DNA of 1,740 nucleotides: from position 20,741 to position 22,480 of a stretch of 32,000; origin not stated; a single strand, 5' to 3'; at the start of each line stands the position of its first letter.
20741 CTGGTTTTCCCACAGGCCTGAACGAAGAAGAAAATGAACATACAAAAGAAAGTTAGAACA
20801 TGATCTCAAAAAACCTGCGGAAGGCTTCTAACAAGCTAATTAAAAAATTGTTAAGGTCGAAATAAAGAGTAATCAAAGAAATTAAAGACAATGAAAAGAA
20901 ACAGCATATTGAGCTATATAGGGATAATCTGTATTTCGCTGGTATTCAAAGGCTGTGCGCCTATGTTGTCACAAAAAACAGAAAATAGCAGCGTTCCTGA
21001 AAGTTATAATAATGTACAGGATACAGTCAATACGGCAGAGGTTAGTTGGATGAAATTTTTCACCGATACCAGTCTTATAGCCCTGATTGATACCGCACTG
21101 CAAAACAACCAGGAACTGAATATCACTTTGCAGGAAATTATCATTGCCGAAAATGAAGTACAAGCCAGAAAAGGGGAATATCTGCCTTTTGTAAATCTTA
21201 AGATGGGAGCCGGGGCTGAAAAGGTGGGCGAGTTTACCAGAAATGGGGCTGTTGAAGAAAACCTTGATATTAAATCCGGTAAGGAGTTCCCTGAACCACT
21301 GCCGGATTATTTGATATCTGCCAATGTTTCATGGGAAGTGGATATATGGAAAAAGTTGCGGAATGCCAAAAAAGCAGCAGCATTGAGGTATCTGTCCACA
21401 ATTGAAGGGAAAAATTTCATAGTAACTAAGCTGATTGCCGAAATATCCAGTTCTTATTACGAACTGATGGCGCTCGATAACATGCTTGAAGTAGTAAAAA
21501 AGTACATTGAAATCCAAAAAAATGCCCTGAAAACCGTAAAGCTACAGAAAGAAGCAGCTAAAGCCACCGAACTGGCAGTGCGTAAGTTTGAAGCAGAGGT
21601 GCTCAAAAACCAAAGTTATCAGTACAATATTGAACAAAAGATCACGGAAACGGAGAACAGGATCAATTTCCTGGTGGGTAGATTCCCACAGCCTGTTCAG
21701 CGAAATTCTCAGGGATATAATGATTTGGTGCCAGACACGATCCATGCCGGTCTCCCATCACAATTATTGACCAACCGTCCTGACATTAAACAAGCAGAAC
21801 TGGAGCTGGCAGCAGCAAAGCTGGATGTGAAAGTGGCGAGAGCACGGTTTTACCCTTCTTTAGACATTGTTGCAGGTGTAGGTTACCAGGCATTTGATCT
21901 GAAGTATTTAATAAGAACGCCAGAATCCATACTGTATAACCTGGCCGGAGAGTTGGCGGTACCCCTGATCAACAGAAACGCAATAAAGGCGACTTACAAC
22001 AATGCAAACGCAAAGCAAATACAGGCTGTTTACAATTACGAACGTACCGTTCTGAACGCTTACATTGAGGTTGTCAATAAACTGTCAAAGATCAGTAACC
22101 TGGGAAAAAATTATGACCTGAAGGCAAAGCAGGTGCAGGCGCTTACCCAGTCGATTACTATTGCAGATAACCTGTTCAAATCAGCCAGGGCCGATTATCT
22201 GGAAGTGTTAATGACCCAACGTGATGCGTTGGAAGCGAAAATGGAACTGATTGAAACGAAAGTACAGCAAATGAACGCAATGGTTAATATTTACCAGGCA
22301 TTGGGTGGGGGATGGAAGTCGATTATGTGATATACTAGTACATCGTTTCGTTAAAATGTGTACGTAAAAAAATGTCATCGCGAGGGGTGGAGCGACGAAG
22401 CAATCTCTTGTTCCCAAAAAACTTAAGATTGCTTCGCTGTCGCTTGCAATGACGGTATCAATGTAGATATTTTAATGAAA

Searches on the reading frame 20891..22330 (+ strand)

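Call 12: search_protein_families(library=pfam, proteins=[window:20891-22330:+], max_evalue=0.001)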
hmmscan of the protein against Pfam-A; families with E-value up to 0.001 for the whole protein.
window:20891-22330:+ (479 aa): 1 family
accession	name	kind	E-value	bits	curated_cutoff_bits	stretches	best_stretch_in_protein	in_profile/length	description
PF02321.23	OEP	-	6.1e-39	134.2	22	2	289-472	5-187/187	Outer membrane efflux protein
